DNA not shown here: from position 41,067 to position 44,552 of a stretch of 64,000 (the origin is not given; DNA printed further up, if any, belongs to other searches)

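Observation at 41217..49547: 2,776-aa LamG / Ig-repeat / Kelch giant surface protein encoded at the head of a glycan ABC-export operon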

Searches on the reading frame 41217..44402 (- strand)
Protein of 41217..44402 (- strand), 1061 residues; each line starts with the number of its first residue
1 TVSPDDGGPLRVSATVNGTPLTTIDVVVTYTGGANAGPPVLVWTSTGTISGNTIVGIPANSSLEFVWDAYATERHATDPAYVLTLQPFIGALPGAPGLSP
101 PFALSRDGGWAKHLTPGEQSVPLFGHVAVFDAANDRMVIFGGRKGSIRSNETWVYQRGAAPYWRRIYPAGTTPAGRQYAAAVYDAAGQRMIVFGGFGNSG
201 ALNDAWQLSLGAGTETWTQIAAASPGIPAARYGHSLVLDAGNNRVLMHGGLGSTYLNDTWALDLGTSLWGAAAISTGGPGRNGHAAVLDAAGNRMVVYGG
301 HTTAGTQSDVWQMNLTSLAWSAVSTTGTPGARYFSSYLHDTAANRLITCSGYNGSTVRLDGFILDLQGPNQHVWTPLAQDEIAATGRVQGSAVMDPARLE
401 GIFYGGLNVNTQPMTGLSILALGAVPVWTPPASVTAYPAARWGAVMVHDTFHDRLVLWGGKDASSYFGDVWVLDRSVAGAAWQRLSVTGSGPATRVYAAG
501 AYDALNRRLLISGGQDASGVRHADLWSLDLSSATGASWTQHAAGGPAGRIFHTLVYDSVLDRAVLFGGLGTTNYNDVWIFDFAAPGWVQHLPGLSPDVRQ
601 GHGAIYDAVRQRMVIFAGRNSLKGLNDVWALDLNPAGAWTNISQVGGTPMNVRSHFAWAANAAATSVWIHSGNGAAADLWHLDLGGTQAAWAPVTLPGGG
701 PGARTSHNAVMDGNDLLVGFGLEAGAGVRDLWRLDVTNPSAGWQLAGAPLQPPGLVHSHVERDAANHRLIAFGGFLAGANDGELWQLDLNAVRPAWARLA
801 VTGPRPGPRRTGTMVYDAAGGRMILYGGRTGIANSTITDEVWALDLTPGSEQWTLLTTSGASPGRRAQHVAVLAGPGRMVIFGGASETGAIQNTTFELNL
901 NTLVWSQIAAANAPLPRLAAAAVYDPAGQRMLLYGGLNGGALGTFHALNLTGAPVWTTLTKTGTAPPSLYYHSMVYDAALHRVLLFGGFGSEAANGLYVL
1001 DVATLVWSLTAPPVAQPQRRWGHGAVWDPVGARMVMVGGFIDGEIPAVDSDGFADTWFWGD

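Call 43: find_homologous_proteins(query=window:41217-44402:-, max_evalue=1e-20)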
Query window:41217-44402:- (1061 aa): 439 proteins with E <= 1e-20 among 8000 candidates; the best 120 are listed.
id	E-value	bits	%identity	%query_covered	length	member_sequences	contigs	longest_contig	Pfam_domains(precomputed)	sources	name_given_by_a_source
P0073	1.5e-277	942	46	100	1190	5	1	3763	PF07646.22,PF13418.13,PF24681.2,PF13854.13,PF13415.13,PF24981.2,PF01344.32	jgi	jgi:hypothetical protein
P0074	6.8e-211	721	38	100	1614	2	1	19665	PF07646.22,PF13418.13,PF24681.2,PF07610.18,PF13415.13,PF24981.2,PF01344.32,PF25210.2,PF22544.3,PF22073.3,PF15780.12,PF13964.13,PF13854.13,PF22066.3,PF12371.15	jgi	jgi:hypothetical protein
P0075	2.5e-197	676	39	100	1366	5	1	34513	PF13418.13,PF24681.2,PF13854.13,PF13415.13,PF25852.1,PF24981.2,PF01344.32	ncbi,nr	ncbi:MAG: choice-of-anchor D domain-containing protein [Planctomycetes bacterium]|nr:choice-of-ancho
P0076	2.2e-188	647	38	100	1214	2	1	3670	PF24996.1,PF13418.13,PF24681.2,PF13854.13,PF13415.13,PF24981.2,PF01344.32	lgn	-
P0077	2.7e-170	587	37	100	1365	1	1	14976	PF07646.22,PF13418.13,PF24681.2,PF13854.13,PF13415.13,PF25852.1,PF24981.2,PF01344.32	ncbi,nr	ncbi:MAG: hypothetical protein K8I27_12765, partial [Planctomycetes bacterium]|nr:hypothetical prote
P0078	4.3e-150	520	28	87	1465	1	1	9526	PF24996.1,PF07646.22,PF13418.13,PF24681.2,PF13854.13,PF13415.13,PF24981.2,PF01344.32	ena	-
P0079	5.6e-149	516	31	62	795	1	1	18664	PF07646.22,PF24681.2,PF13854.13,PF13415.13,PF25852.1,PF24981.2,PF01344.32,PF13860.13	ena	-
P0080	1.8e-144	501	35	59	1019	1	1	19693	PF07646.22,PF13418.13,PF24681.2,PF13854.13,PF13415.13,PF25852.1,PF24981.2,PF01344.32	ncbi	-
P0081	2.7e-139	484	34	58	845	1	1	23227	PF07646.22,PF13418.13,PF24681.2,PF13854.13,PF13415.13,PF24981.2,PF01344.32,PF13860.13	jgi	jgi:hypothetical protein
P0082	2.9e-138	481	35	53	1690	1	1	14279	PF07646.22,PF13418.13,PF24681.2,PF13854.13,PF13415.13,PF24981.2,PF01344.32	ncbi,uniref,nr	ncbi:MAG: T9SS type A sorting domain-containing protein [Candidatus Eisenbacteria bacterium]|uniref:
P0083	4.7e-136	473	36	54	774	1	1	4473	PF07646.22,PF13418.13,PF24681.2,PF13854.13,PF13415.13,PF24981.2,PF01344.32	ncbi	-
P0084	4.5e-131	457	36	52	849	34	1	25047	PF13418.13,PF24681.2,PF13854.13,PF13415.13,PF24981.2,PF01344.32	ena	-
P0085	3.0e-129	451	30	80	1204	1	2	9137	PF07646.22,PF24681.2,PF13854.13,PF13415.13,PF25852.1,PF24981.2,PF01344.32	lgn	-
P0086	1.2e-126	442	32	56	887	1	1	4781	PF24996.1,PF07646.22,PF13418.13,PF24681.2,PF13854.13,PF13415.13,PF24981.2,PF01344.32,PF13860.13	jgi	jgi:hypothetical protein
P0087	2.8e-126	441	31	84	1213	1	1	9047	PF13418.13,PF24681.2,PF13854.13,PF13415.13,PF24981.2,PF01344.32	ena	-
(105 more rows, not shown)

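Call 44: find_encoding_contigs(protein=P0075, flank=10000, max_places=2)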
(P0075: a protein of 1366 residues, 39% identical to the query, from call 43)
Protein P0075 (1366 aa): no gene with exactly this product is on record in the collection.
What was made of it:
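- Tried and rejected: P0075 could not be placed on a contig (call 44).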

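Call 45: find_encoding_contigs(protein=P0074, flank=10000, max_places=2)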
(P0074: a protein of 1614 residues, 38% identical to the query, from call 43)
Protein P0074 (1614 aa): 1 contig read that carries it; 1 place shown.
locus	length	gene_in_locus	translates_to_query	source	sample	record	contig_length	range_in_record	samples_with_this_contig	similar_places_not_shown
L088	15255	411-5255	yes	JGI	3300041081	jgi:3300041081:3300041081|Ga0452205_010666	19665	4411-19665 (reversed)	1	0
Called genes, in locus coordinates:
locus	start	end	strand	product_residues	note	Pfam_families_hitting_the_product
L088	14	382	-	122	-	-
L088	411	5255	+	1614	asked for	PF22073:Cep192_D4, PF24681:Kelch_KLHDC2_KLHL20_DRC7, PF24981:Beta-prop_ATRN-LZTR1, PF13415:Beta-prop_FBX42, PF13415:Beta-prop_FBX42, PF13854:Kelch_HCF, PF24681:Kelch_KLHDC2_KLHL20_DRC7, PF24981:Beta-prop_ATRN-LZTR1, +24 more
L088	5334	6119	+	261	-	PF01061:ABC2_membrane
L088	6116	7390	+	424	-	PF00005:ABC_tran, PF13304:AAA_21 (faint), PF14524:Wzt_C (weak)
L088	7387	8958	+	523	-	PF00535:Glycos_transf_2, PF10111:Glyco_tranf_2_2, PF13641:Glyco_tranf_2_3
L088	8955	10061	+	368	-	PF02350:Epimerase_2, PF13579:Glyco_trans_4_4 (weak)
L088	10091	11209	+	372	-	PF00534:Glycos_transf_1, PF13692:Glyco_trans_1_4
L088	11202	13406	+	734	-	PF13579:Glyco_trans_4_4 (faint), PF20706:GT4-conflict, PF00534:Glycos_transf_1, PF13692:Glyco_trans_1_4, PF13439:Glyco_transf_4 (weak), PF00534:Glycos_transf_1, PF13692:Glyco_trans_1_4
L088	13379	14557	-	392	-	PF13527:Acetyltransf_9, PF17668:Acetyltransf_17, PF13530:SCP2_2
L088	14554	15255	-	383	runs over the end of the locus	-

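Call 60: predict_structure(alignment_id=A3)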
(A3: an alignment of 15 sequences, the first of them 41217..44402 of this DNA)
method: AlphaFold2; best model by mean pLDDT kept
length: 1061 residues; sequences in the alignment: 15
mean_pLDDT: 87.3   pTM: 0.78
mean pLDDT of the five models: 87.3, 86.7, 85.6, 83.7, 83.2
residues with pLDDT >= 90: 569; 70-90: 409; 50-70: 79; < 50: 4
segments of 3 or more residues with pLDDT < 50: none
pLDDT, mean of each block of 10 residues (from residue 1): 75 84 87 63 82 88 81 62 89 88 73 69 91 93 85 83 81 93 95 94 95 88 77 95 93 93 86 67 95 92 95 90 89 95 92 90 85 87 81 93 89 84 83 66 94 93 81 82 80 92 94 90 95 88 93 95 96 95 93 91 93 95 92 89 79 93 92 86 91 83 89 92 79 89 78 85 93 77 87 82 80 91 92 77 92 93 91 89 92 94 95 92 93 84 85 91 89 94 93 89 91 75 92 90 76 82 71
secondary structure, 60 per line:
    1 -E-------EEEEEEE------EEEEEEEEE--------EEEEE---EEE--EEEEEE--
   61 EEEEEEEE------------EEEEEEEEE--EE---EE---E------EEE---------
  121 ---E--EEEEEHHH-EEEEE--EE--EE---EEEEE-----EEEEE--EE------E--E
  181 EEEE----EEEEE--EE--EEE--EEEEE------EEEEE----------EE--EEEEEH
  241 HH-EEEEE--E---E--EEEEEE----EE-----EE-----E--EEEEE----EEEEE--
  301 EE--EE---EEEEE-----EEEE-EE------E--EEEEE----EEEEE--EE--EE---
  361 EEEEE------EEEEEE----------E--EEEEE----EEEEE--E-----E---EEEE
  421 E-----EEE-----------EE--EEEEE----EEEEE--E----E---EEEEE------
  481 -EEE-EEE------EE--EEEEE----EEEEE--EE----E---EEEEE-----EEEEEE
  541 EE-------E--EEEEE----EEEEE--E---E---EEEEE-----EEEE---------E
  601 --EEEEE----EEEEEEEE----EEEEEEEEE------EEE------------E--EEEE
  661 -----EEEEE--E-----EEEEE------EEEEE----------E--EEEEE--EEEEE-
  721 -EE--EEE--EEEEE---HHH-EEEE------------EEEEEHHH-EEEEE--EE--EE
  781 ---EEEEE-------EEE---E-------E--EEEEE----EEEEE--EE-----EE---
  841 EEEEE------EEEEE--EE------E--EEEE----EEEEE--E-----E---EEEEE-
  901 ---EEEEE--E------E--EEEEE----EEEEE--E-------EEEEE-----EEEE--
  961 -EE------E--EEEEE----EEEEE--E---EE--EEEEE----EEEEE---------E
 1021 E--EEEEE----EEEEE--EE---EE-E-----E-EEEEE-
elements in order (helices of 4 or more, strands of 3 or more residues): E10-16 E23-31 E40-44 E48-50 E53-58 E61-68 E81-89 E109-111 E127-131 E136-140 E152-156 E162-166 E180-184 E189-193 E200-202 E205-209 E216-220 E235-239 E244-248 E258-263 E285-289 E294-298 E310-314 E320-323 E336-340 E345-349 E361-365 E372-377 E391-395 E400-404 E417-421 E427-429 E445-449 E454-458 E470-474 E482-484 E486-488 E499-503 E508-512 E525-529 E535-542 E553-557 E562-566 E577-581 E587-590 E603-607 E612-619 E624-632 E639-641 E657-660 E666-670 E679-683 E690-694 E708-712 E715-719 E726-728 E731-735 E743-746 E759-763 E768-772 E784-788 E796-798 E813-817 E822-826 E841-845 E852-856 E870-873 E878-882 E895-899 E904-908 E921-925 E930-934 E945-949 E955-958 E973-977 E982-986 E997-1001 E1006-1010 E1024-1028 E1033-1037 E1056-1060
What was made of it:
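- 41220..44057 (-): Eighteen Kelch blades (aa 1831-2776), read as three six-bladed propellers, ending ...TWFWGD. AF2 mean pLDDT 87.3, pTM 0.78, with 18 four-strand blades by my count of the DSSP string (call 60).
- On Kelch beta-propeller: The AF2 model has 18 blades by my count of the DSSP string (call 60).
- Checked: The Kelch region folds with mean pLDDT 87.3 and pTM 0.78 (call 60).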

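Call 63: fold_search(model_id=the predicted structure, library=pdb)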
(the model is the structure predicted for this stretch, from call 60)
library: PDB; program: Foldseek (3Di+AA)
matches with E <= 10: 1488; with E <= 0.001: 836
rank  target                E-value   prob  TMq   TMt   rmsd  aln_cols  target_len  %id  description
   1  8glv_DA               1.2e-28  1.00  0.24  0.06  33.8       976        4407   16  96-nm repeat unit of doublet microtubules from Chlamydomonas reinhardtii flagella (released 2023-05-31)
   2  8jxe_B                5.0e-17  1.00  0.12  0.09  31.2      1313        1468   10  rat megalin RAP complex head (released 2024-06-19)
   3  6do5_B                8.6e-17  1.00  0.25  0.80   3.4       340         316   21  KLHDC2 ubiquitin ligase in complex with USP1 C-end degron (released 2018-12-19)
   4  9mez_D                2.2e-16  1.00  0.25  0.80   2.3       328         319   22  Crystal structure of MRAS(GDP) bound to LZTR1(Kelch domain) (released 2025-09-10)
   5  9mez_J                3.3e-16  1.00  0.25  0.82   2.3       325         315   22  Crystal structure of MRAS(GDP) bound to LZTR1(Kelch domain) (released 2025-09-10)
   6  9d8p_A                3.9e-16  1.00  0.25  0.71   3.2       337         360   22  Focused map of Cryo-EM structure of Ubiquitin C-degron bound to KLHDC10-EloB/C (released 2024-11-20)
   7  8ebm_A                4.9e-16  1.00  0.25  0.79   3.5       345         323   20  Structure of KLHDC2 substrate binding domain bound to KLHDC2's C-degron mimic (released 2023-02-22)
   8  9bc9_B                5.1e-16  1.00  0.25  0.80   3.4       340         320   20  Structure of KLHDC2 bound to SJ10278 (released 2024-11-06)
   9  6do4_B                5.4e-16  1.00  0.25  0.80   3.4       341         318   20  KLHDC2 ubiquitin ligase in complex with SelS C-end degron (released 2018-12-19)
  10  9bc9_A                5.9e-16  1.00  0.26  0.80   3.3       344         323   21  Structure of KLHDC2 bound to SJ10278 (released 2024-11-06)
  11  9bfu_A                6.4e-16  1.00  0.18  0.12  38.7      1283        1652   11  Cryo-EM structure of Sevenless extracellular domain (composite map of the dimer, pH 4.6) (released 2025-01-29)
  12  9mf0_J                6.7e-16  1.00  0.25  0.81   2.4       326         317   22  Crystal structure of KRAS(GDP) bound to LZTR1(Kelch domain) (released 2025-09-10)
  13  9mf0_D                6.7e-16  1.00  0.25  0.80   2.4       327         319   22  Crystal structure of KRAS(GDP) bound to LZTR1(Kelch domain) (released 2025-09-10)
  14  6do3_B                7.7e-16  1.00  0.25  0.79   3.3       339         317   21  KLHDC2 ubiquitin ligase in complex with SelK C-end degron (released 2018-12-19)
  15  9bfs_A                7.7e-16  1.00  0.16  0.12  37.1      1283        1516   11  Cryo-EM structure of Sevenless extracellular domain (dimer, pH 6.6) (released 2025-01-29)
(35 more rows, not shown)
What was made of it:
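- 41220..44057 (-): Foldseek matches KLHDC2 and LZTR1 at target TM about 0.8 (call 63).
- On Kelch beta-propeller: Six-bladed KLHDC2/LZTR1 match at target TM about 0.8 (call 63).
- Checked: Six-bladed KLHDC2 and LZTR1 propellers each align over about 320-345 columns at target TM about 0.8 (call 63).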
